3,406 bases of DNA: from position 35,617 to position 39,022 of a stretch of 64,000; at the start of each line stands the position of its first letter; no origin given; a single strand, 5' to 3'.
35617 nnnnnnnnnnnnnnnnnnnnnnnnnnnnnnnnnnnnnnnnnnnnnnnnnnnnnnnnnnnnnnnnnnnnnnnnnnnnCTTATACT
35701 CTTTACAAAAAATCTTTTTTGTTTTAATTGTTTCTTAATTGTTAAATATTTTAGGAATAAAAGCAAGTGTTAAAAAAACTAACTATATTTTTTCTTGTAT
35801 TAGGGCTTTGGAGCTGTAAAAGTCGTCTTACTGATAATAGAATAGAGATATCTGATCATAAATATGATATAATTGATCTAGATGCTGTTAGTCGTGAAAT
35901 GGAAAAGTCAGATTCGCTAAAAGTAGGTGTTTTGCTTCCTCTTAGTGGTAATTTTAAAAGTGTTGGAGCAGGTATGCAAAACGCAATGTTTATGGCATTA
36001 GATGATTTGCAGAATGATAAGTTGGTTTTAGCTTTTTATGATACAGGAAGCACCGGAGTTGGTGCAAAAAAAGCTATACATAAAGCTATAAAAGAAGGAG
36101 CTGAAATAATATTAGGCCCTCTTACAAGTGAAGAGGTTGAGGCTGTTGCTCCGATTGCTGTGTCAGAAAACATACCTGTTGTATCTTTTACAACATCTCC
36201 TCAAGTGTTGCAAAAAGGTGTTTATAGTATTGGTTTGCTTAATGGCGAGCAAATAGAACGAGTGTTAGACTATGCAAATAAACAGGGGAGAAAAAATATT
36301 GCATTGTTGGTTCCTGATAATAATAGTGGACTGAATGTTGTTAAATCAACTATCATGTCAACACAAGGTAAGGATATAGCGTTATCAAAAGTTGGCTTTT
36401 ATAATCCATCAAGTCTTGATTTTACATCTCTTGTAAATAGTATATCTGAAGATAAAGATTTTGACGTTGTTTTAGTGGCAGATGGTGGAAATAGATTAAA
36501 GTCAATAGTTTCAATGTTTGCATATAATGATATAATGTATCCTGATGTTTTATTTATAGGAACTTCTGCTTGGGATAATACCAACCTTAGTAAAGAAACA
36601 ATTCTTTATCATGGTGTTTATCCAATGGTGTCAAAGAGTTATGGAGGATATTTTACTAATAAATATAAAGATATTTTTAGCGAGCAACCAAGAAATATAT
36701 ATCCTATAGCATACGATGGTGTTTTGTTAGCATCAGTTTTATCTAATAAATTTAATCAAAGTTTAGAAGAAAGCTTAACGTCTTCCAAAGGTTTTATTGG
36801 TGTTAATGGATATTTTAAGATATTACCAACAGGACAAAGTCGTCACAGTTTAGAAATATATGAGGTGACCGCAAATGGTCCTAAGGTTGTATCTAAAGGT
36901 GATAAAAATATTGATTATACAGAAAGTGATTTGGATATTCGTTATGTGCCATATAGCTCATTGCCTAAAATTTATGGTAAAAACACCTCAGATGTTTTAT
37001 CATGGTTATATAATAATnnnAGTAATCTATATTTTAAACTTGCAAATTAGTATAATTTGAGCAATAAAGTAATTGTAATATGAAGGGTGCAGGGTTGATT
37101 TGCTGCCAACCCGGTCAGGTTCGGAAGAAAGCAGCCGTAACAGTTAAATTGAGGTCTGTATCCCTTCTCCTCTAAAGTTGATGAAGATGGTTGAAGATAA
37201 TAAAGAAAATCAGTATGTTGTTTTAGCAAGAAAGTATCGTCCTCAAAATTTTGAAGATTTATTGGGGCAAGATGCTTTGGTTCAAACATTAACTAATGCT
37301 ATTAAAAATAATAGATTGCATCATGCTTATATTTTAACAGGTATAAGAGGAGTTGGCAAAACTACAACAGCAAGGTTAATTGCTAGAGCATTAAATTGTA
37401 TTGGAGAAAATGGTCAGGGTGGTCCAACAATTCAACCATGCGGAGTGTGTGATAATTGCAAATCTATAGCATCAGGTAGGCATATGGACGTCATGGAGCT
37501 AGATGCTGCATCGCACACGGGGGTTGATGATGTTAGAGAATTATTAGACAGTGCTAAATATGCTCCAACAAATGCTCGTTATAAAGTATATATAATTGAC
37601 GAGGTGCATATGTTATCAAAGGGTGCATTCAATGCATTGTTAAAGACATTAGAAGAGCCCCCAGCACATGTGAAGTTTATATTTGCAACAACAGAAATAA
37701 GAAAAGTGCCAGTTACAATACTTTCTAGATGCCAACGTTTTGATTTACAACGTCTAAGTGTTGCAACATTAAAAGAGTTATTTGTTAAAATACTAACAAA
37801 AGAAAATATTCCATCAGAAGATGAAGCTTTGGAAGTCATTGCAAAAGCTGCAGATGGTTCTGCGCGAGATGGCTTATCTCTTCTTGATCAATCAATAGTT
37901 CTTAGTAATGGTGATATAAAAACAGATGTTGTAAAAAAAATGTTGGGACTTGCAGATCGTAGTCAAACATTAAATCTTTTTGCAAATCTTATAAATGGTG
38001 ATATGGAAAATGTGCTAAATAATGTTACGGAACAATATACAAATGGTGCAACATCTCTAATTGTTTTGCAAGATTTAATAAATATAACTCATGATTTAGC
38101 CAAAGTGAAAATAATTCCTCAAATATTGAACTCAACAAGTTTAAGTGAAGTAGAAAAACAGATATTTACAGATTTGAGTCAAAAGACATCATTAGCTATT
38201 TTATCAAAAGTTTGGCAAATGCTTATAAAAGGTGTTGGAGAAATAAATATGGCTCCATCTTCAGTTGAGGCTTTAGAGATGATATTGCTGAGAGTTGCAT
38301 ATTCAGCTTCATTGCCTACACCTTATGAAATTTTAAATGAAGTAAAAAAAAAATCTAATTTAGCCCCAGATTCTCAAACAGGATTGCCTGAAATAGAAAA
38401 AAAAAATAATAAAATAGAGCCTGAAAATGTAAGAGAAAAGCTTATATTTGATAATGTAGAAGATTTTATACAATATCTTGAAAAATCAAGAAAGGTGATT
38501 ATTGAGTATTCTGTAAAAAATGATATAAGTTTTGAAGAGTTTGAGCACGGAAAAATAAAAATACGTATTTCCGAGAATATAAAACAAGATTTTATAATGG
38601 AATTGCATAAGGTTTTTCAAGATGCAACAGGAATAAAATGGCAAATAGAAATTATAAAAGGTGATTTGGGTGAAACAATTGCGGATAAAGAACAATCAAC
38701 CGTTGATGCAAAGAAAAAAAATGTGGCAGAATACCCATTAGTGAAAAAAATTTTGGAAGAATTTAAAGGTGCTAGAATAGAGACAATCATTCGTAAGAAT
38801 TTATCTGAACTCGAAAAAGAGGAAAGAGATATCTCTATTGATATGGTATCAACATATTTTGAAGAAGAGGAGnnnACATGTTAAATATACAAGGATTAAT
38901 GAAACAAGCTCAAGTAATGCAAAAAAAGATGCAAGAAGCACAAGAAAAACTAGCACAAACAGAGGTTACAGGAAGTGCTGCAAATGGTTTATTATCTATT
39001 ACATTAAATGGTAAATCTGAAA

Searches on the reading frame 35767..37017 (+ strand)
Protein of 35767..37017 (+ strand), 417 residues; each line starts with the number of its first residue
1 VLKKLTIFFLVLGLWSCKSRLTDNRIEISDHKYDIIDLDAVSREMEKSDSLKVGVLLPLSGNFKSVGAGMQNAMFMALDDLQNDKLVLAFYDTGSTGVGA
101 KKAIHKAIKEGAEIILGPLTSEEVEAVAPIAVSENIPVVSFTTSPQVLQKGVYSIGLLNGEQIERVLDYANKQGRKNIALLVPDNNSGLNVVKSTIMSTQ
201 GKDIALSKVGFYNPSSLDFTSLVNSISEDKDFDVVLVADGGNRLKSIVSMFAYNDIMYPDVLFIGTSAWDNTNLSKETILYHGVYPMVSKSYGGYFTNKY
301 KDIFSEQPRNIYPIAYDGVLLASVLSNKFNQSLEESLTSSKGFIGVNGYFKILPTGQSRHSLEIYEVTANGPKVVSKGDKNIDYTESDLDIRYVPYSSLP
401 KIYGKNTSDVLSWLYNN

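Call 29: search_protein_families(library=pfam, proteins=[window:35767-37017:+], max_evalue=0.00001)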
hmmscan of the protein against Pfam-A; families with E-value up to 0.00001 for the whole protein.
window:35767-37017:+ (417 aa): 3 families
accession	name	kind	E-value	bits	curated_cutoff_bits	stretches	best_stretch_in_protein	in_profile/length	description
PF13458.12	Peripla_BP_6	-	5.9e-29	102.3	31.7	1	51-370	2-341/343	Periplasmic binding protein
PF01094.35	ANF_receptor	-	4e-14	52.9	25.4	1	70-368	2-351/353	Receptor family ligand binding region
PF04348.19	LppC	-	3.9e-10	39.4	28.8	1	46-226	214-396/563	LppC putative lipoprotein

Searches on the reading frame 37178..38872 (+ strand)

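Call 29: search_protein_families(library=pfam, proteins=[window:37178-38872:+], max_evalue=0.00001)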
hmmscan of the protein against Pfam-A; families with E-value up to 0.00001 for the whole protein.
window:37178-38872:+ (565 aa): 8 families
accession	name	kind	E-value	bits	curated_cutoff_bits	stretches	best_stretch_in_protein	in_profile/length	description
PF13177.12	DNA_pol3_delta2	-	8.6e-43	146.5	27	1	31-193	2-160/161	DNA polymerase III, delta subunit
PF12169.13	DNA_pol3_gamma3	-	5e-40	137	24.4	1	249-388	3-142/143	DNA polymerase III subunits gamma and tau domain III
PF12362.13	DUF3646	-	2.1e-20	73.5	30.2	1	426-537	3-114/114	DNA polymerase III gamma and tau subunits C terminal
PF22608.2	DNAX_ATPase_lid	-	1e-17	64.1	27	1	203-245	7-49/49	DNA polymerase III clamp loader subunit, ATPase lid domain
PF00004.35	AAA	-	1.6e-11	45.2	21.2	1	52-188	2-126/131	ATPase family associated with various cellular activities (AAA)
PF13401.12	AAA_22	-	7.8e-08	33.1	27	1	51-172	8-123/130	AAA domain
PF05496.18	RuvB_N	-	5.8e-06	26.6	27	0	21-87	2-71/159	Holliday junction DNA helicase RuvB P-loop domain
PF13604.12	AAA_30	-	6.1e-06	26.5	27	0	50-167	20-121/191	AAA domain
